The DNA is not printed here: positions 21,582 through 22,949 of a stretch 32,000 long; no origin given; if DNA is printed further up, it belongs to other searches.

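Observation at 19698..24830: Orphan operon pairing a non-aspartate transcarbamylase with an AsnB-type amidotransferase and a two-component Na+ symporter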

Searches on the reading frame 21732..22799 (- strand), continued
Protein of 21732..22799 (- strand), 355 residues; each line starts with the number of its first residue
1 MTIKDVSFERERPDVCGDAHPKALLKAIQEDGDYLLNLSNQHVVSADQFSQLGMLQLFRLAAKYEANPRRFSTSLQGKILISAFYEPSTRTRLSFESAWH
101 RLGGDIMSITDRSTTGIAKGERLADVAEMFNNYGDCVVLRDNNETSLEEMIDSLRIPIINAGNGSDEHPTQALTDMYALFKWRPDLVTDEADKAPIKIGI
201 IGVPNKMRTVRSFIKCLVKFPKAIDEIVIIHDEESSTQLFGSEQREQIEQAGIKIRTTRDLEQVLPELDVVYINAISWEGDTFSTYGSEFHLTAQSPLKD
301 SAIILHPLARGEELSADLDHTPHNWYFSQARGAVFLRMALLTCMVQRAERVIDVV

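Call 25: search_protein_families(library=ncbifam, proteins=[L002:4545-5855:+, L029:3539-4693:-, L002:13430-13972:-, L083:9906-11360:+], max_evalue=0.00001)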
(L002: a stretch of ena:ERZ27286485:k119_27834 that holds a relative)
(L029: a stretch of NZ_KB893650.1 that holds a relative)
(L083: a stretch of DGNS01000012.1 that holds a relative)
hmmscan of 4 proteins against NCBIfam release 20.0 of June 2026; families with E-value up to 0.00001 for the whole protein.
L002:4545-5855:+ (436 aa): 19 families
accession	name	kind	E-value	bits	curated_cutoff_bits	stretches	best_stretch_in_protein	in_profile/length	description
NF006771.0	PRK09290.1-5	subfamily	3.8e-155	516.4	399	1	2-409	2-411/413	allantoate amidohydrolase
TIGR01879.1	hydantase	subfamily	3e-104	349.2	204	1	7-404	1-398/401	hydantoinase/carbamoylase family amidase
NF058540.1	Ncarbamyl_ErtE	equivalog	5.8e-104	348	520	1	3-405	7-412/418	N-carbamyl-l-glutamate amidohydrolase ErtE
NF006769.0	PRK09290.1-3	subfamily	6.1e-91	305.2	452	1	2-409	8-413/417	allantoate amidohydrolase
NF006775.0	PRK09290.2-5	equivalog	1.3e-89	300.8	479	1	18-406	24-412/419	allantoate amidohydrolase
NF009527.0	PRK12891.1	subfamily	2.5e-87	293.6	461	1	6-411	11-424/426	Zn-dependent hydrolase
NF009529.0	PRK12893.1-2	equivalog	5.9e-86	288.8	508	1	4-405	7-405/411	Zn-dependent hydrolase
NF006768.0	PRK09290.1-1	equivalog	2.2e-81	273.9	532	1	8-402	8-402/411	allantoate deiminase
NF006770.0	PRK09290.1-4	equivalog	7.2e-79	265.4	372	1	9-405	5-398/403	allantoate amidohydrolase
NF009531.0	PRK12893.1-5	equivalog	3.3e-73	246.6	486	1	3-405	6-409/421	Zn-dependent hydrolase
TIGR03176.1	AllC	equivalog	1.8e-69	234.4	597.75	1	8-401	4-396/406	allantoate deiminase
NF006773.0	PRK09290.2-2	equivalog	2e-68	231.2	584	1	30-404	37-413/419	allantoate amidohydrolase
NF009530.0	PRK12893.1-4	subfamily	6.1e-67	226.5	551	1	3-416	6-416/423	Zn-dependent hydrolase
NF006772.0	PRK09290.2-1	subfamily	5.9e-63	213.1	424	1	4-417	12-425/430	allantoate amidohydrolase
NF010373.0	PRK13799.1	equivalog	2e-58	198.3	1087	1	32-403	208-582/591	unknown domain/N-carbamoyl-L-amino acid hydrolase fusion protein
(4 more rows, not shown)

L029:3539-4693:- (384 aa): 22 families
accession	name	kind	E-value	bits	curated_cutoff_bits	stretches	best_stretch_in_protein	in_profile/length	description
NF006771.0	PRK09290.1-5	subfamily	4.2e-150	499.8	399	1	2-377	33-411/413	allantoate amidohydrolase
NF058540.1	Ncarbamyl_ErtE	equivalog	1.2e-106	356.8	520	1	5-376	39-415/418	N-carbamyl-l-glutamate amidohydrolase ErtE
TIGR01879.1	hydantase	subfamily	5.7e-102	341.6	204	1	3-374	28-400/401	hydantoinase/carbamoylase family amidase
NF006769.0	PRK09290.1-3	subfamily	2.5e-92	309.7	452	1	1-378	38-414/417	allantoate amidohydrolase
NF006775.0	PRK09290.2-5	equivalog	4.4e-90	302.3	479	1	7-378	43-416/419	allantoate amidohydrolase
NF009529.0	PRK12893.1-2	equivalog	6.5e-90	301.8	508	1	2-372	35-404/411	Zn-dependent hydrolase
NF006768.0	PRK09290.1-1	equivalog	1.7e-87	294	532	1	6-377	37-409/411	allantoate deiminase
NF009527.0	PRK12891.1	subfamily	1.5e-84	284.5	461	1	2-378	38-423/426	Zn-dependent hydrolase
TIGR03176.1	AllC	equivalog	1.1e-77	261.5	597.75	1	6-377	33-404/406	allantoate deiminase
NF009531.0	PRK12893.1-5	equivalog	7.8e-76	255.2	486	1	6-378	39-414/421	Zn-dependent hydrolase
NF006770.0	PRK09290.1-4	equivalog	1.4e-71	241.4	372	1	2-376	30-401/403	allantoate amidohydrolase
NF006773.0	PRK09290.2-2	equivalog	3.2e-70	237.1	584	1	5-374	44-415/419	allantoate amidohydrolase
NF006772.0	PRK09290.2-1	subfamily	7.9e-69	232.5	424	1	2-382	41-422/430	allantoate amidohydrolase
NF010373.0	PRK13799.1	equivalog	1.7e-61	208.4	1087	1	3-378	211-589/591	unknown domain/N-carbamoyl-L-amino acid hydrolase fusion protein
NF009530.0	PRK12893.1-4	subfamily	1.3e-60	205.6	551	1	1-374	35-406/423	Zn-dependent hydrolase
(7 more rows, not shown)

L002:13430-13972:- (180 aa): 11 families
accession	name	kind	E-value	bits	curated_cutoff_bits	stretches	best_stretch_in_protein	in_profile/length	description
NF053777.1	Saro0803TransReg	equivalog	1.2e-15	57.5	200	1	26-150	14-138/140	Saro_0803 family transcriptional regulator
NF052638.1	TransRegOhrRVib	equivalog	1.1e-13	51.1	200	1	28-122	20-110/141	transcriptional regulator OhrR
TIGR04472.1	reg_rSAM_mob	hypoth_equivalog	1.7e-12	47.5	240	1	47-124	29-106/141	radical SAM mobile pair system MarR family transcriptional regulator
TIGR02337.1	HpaR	equivalog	1.5e-11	44.2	121.2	1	43-130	22-109/130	homoprotocatechuate degradation operon regulator HpaR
NF050133.1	TransRegFabT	equivalog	1.4e-10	41.6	200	1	54-148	34-128/138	fatty acid biosynthesis transcriptional regulator FabT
NF045593.1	bilirub_TF_BilQ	equivalog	1.3e-09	37.8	125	1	39-152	21-133/135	bilirubin utilization transcriptional regulator BilQ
NF008122.0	PRK10870.1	equivalog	1.6e-09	37.7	157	1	52-156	60-164/176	transcriptional repressor MprA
NF052438.1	TransRegRv0880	equivalog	9.5e-08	32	220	1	42-156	27-141/143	Rv0880 family HTH-type transcriptional regulator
NF041230.1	BagL_FevM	exception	1.7e-07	31.4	230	1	43-144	34-135/145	MarR family transcriptional regulator BagL/FevM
NF038251.1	AdcR_fam_Zn_TF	equivalog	1.5e-06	28.5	175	1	60-117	46-103/143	zinc-dependent MarR family transcriptional regulator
TIGR01889.1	Staph_reg_Sar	paralog_domain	4.1e-06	27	62.6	1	30-119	6-99/109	staphylococcal accessory regulator family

L083:9906-11360:+ (484 aa): 21 families
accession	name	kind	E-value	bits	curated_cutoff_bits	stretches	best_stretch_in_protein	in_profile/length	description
NF006771.0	PRK09290.1-5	subfamily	7.4e-155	515.5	399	1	75-482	3-411/413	allantoate amidohydrolase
NF058540.1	Ncarbamyl_ErtE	equivalog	1.5e-112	376.2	520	1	71-482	3-416/418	N-carbamyl-l-glutamate amidohydrolase ErtE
TIGR01879.1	hydantase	subfamily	3.3e-104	349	204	1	80-478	2-399/401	hydantoinase/carbamoylase family amidase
NF006775.0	PRK09290.2-5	equivalog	6.2e-93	311.7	479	1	85-482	19-415/419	allantoate amidohydrolase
NF006769.0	PRK09290.1-3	subfamily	1.9e-92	310.1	452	1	71-480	5-411/417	allantoate amidohydrolase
NF009529.0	PRK12893.1-2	equivalog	8.7e-91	304.7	508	1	73-481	4-408/411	Zn-dependent hydrolase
NF009527.0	PRK12891.1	subfamily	7.6e-87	292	461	1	76-481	8-421/426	Zn-dependent hydrolase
NF006768.0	PRK09290.1-1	equivalog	2e-86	290.4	532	1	79-478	7-405/411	allantoate deiminase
NF009531.0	PRK12893.1-5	equivalog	7e-86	288.3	486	1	70-482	1-413/421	Zn-dependent hydrolase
TIGR03176.1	AllC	equivalog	1e-76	258.3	597.75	1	79-479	3-401/406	allantoate deiminase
NF006770.0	PRK09290.1-4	equivalog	1.2e-74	251.4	372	1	83-478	7-398/403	allantoate amidohydrolase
NF006773.0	PRK09290.2-2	equivalog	8.6e-70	235.7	584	1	96-480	31-416/419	allantoate amidohydrolase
NF006772.0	PRK09290.2-1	subfamily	6.2e-68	229.6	424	1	73-481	9-416/430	allantoate amidohydrolase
NF009530.0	PRK12893.1-4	subfamily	2.7e-64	217.8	551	1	71-478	2-405/423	Zn-dependent hydrolase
NF010373.0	PRK13799.1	equivalog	9.7e-63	212.5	1087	1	78-481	183-587/591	unknown domain/N-carbamoyl-L-amino acid hydrolase fusion protein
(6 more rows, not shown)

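Call 34: search_protein_families(library=pfam, proteins=[L021:10491-10961:+, L075:10317-10787:+, L029:10951-11382:+, L004:10191-11534:+, L076:9084-10439:+, L054:11619-12947:+, L005:3673-4107:+, L005:2296-3543:+, L018:2977-3450:+, L008:10289-10711:+], max_evalue=0.001)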
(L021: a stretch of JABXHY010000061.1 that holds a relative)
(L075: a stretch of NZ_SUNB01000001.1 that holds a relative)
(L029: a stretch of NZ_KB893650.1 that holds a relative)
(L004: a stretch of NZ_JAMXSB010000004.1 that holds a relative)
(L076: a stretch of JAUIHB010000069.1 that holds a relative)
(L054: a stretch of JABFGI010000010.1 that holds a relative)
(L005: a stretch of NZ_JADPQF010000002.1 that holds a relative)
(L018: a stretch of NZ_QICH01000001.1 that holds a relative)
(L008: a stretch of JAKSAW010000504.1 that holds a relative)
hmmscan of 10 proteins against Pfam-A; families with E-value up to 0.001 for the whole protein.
L021:10491-10961:+ (156 aa): 1 family
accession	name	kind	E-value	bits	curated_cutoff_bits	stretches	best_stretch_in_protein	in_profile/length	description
PF01584.24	CheW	-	1.2e-25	90.1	23.5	1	22-155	1-136/138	CheW-like domain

L075:10317-10787:+ (156 aa): 1 family
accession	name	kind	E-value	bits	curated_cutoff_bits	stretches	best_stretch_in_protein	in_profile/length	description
PF01584.24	CheW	-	3.6e-26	91.9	23.5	1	22-155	1-136/138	CheW-like domain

L029:10951-11382:+ (143 aa): 0 families

L004:10191-11534:+ (447 aa): 1 family
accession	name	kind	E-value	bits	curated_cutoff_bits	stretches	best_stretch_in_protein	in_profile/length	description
PF04055.27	Radical_SAM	-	4.3e-07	30.7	29.5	1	159-318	5-157/166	Radical SAM superfamily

L076:9084-10439:+ (451 aa): 3 families
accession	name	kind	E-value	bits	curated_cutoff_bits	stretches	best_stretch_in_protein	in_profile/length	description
PF01769.21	MgtE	-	7.1e-31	107.5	27.6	1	322-445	1-125/125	Divalent cation transporter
PF03448.22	MgtE_N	-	2.5e-15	57.3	25.9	1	31-132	1-102/102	MgtE intracellular N domain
PF00571.33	CBS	-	1e-12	48.6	24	1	204-256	3-55/57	CBS domain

L054:11619-12947:+ (442 aa): 3 families
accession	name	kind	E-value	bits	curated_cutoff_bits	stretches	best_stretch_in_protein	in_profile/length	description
PF01743.26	PolyA_pol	-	4e-38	131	23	1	50-177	1-125/126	Poly A polymerase head domain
PF12626.12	PolyA_pol_arg_C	-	2.5e-33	115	22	1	322-436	2-117/119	Polymerase A arginine-rich C-terminus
PF12627.12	PolyA_pol_RNAbd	-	1.7e-20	72.9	22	1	205-266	1-62/64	Probable RNA and SrmB- binding site of polymerase A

L005:3673-4107:+ (144 aa): 1 family
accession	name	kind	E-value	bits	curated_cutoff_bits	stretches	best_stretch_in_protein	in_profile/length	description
PF04304.18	DUF454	-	8.1e-35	119.8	35.1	1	19-132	1-114/115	Protein of unknown function (DUF454)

L005:2296-3543:+ (415 aa): 7 families
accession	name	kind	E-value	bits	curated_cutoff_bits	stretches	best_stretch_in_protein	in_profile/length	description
PF00990.26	GGDEF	-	5.8e-44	150.1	23.8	1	262-414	1-156/161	Diguanylate cyclase, GGDEF domain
PF00989.32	PAS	-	3e-30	105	22.6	2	139-236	2-101/113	PAS fold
PF13426.13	PAS_9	-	6.2e-25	87.9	27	2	149-250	3-103/103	PAS domain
PF08448.16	PAS_4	-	4.4e-18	65.9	23.1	2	145-252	2-109/110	PAS fold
PF08447.18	PAS_3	-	8.2e-16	58.5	25.6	2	163-244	4-88/89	PAS fold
PF13188.13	PAS_8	-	1.1e-14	54.2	21.8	1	13-62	1-52/65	PAS domain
PF24820.1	Diguanyl_cycl_sensor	-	2.3e-08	34.4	28.1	0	19-108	2-97/109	Diguanylate cyclase-like sensor domain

L018:2977-3450:+ (157 aa): 1 family
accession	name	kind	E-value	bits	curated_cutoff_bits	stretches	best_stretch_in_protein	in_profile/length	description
PF00011.27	HSP20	-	3.7e-20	72.4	20.8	1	44-138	4-101/102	Hsp20/alpha crystallin family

L008:10289-10711:+ (140 aa): 0 families

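Call 56: search_protein_representatives(protein=window:21732-22799:-)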
Query: 355 residues. Proteins with E-value up to 0.001 (for the whole library): 9183; up to 1e-10: 3909; up to 1e-30: 353. The best 150 are listed.
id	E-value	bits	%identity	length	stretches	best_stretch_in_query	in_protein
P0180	1.4e-144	498.0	65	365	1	5-354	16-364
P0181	1.4e-91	323.7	63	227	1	129-355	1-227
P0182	8.3e-89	314.6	63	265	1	9-235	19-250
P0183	9.8e-81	288.0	45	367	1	31-348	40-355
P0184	3.3e-80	286.3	63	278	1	15-235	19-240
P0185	2.3e-79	283.5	44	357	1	40-353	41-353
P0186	1.6e-74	267.6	44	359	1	33-350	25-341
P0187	2.5e-69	250.5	43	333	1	37-347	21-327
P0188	8.1e-69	248.9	42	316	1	38-342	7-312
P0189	9.1e-64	232.3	63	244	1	14-192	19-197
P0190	3.6e-61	223.7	42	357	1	15-344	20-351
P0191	3.9e-59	217.0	63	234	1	14-179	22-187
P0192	4.1e-59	216.9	41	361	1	11-344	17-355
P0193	2.4e-58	214.4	38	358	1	22-348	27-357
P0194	6.8e-58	213.0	39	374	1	15-344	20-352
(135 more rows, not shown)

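Call 58: find_homologous_proteins(query=P0180)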
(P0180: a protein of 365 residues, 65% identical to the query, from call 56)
Query P0180 (365 aa): 7998 proteins with E <= 0.001 among 8000 candidates; the best 120 are listed.
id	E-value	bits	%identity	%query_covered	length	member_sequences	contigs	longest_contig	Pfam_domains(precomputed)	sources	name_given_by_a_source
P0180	1.3e-239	812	100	100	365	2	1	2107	PF00185.31,PF02729.27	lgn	-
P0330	9.5e-184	628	76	97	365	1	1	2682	PF00185.31,PF02729.27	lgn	-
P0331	2.0e-182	624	76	100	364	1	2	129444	PF00185.31,PF02729.27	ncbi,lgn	-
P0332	5.1e-181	619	74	100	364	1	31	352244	PF00185.31,PF02729.27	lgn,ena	-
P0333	1.9e-180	617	75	100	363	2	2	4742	PF00185.31,PF02729.27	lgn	-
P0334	8.0e-177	606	72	100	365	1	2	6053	PF00185.31,PF02729.27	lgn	-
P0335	1.6e-176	605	73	100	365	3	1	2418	PF00185.31,PF02729.27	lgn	-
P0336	1.6e-174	598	73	98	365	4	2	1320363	PF00185.31,PF02729.27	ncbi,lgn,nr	ncbi:MAG: aspartate carbamoyltransferase [Rhodomicrobium sp.]|nr:MAG: aspartate carbamoyltransferase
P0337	1.3e-172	592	72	98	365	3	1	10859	PF00185.31,PF02729.27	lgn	-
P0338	5.4e-171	586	72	99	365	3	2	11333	PF02729.27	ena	-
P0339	2.9e-169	581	69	100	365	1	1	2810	PF00185.31,PF02729.27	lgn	-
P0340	4.5e-168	577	69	100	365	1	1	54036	PF00185.31,PF02729.27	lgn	-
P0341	3.6e-166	571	68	100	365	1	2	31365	PF00185.31,PF02729.27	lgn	-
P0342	1.6e-165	568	70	97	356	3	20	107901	PF00185.31,PF02729.27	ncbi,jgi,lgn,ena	-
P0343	2.9e-164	564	69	100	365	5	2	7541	PF00185.31,PF02729.27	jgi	jgi:aspartate carbamoyltransferase catalytic subunit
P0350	6.2e-160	550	68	100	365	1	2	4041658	PF00185.31,PF02729.27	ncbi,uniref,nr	ncbi:aspartate/ornithine carbamoyltransferase family protein [Kordiimonas pumila]|uniref:Aspartate c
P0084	8.7e-147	507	64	96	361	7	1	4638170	PF00185.31,PF02729.27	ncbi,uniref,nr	ncbi:aspartate/ornithine carbamoyltransferase family protein [Thiothrix nivea]|uniref:Aspartate carb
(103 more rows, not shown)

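Call 59: find_encoding_contigs(protein=P0336, flank=8000, max_places=1)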
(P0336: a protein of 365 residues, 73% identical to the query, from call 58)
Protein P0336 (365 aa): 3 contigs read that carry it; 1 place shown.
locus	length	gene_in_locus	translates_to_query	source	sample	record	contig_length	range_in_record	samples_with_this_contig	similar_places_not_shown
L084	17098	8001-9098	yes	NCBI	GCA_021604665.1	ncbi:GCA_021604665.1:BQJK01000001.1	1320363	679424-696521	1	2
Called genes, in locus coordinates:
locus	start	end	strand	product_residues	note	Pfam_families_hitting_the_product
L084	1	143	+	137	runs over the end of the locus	PF13827:DUF4189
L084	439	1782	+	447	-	PF01266:DAO (faint), PF01593:Amino_oxidase, PF13450:NAD_binding_8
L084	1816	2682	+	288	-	PF07103:DUF1365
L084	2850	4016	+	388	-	PF02353:CMAS, PF13489:Methyltransf_23, PF08241:Methyltransf_11, PF08242:Methyltransf_12, PF13649:Methyltransf_25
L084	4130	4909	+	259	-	PF00106:adh_short, PF01370:Epimerase, PF08659:KR, PF13561:adh_short_C2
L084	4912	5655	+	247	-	PF00106:adh_short, PF01370:Epimerase (faint), PF13561:adh_short_C2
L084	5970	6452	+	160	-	-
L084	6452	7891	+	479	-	PF00474:SSF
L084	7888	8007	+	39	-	-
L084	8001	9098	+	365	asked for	PF02729:OTCace_N, PF00185:OTCace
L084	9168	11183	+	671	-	PF13522:GATase_6, PF13537:GATase_7, PF00733:Asn_synthase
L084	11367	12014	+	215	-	-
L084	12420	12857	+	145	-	PF13442:Cytochrome_CBB3 (weak), PF00034:Cytochrom_C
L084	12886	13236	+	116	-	PF13442:Cytochrome_CBB3 (weak), PF00034:Cytochrom_C (weak)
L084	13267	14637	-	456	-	PF13487:HD_5, PF01966:HD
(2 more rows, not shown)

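Call 60: find_encoding_contigs(protein=P0350, flank=8000, max_places=1)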
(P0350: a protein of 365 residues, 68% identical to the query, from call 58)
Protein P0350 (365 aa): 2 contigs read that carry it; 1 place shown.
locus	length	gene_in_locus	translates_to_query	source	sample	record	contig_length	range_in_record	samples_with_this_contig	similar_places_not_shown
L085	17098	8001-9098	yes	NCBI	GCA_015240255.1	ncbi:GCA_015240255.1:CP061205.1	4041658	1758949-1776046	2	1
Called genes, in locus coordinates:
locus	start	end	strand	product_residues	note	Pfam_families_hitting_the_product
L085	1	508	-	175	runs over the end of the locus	PF22381:Staph_reg_Sar_Rot, PF01047:MarR, PF12802:MarR_2, PF13412:HTH_24 (weak), PF13463:HTH_27 (weak), PF13601:HTH_34 (faint)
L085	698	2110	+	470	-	PF04174:CP_ATPgrasp_1, PF14403:CP_ATPgrasp_2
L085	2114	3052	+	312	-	PF04168:Alpha-E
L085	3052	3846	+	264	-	PF08379:Bact_transglu_N, PF01841:Transglut_core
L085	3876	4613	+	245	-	PF00227:Proteasome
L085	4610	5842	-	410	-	PF04389:Peptidase_M28, PF01546:Peptidase_M20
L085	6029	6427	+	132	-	-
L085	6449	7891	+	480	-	PF00474:SSF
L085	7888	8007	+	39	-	-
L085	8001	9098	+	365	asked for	PF02729:OTCace_N, PF00185:OTCace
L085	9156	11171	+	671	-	PF13522:GATase_6, PF13537:GATase_7, PF00733:Asn_synthase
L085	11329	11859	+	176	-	PF13426:PAS_9 (faint), PF00989:PAS, PF08447:PAS_3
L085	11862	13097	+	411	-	-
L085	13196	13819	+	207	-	PF00440:TetR_N, PF16859:TetR_C_11, PF14246:TetR_C_7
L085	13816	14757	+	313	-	PF25919:BSH_CusB (faint), PF00364:Biotin_lipoyl (faint), PF25917:BSH_RND (weak), PF25984:BSH_YknX (faint)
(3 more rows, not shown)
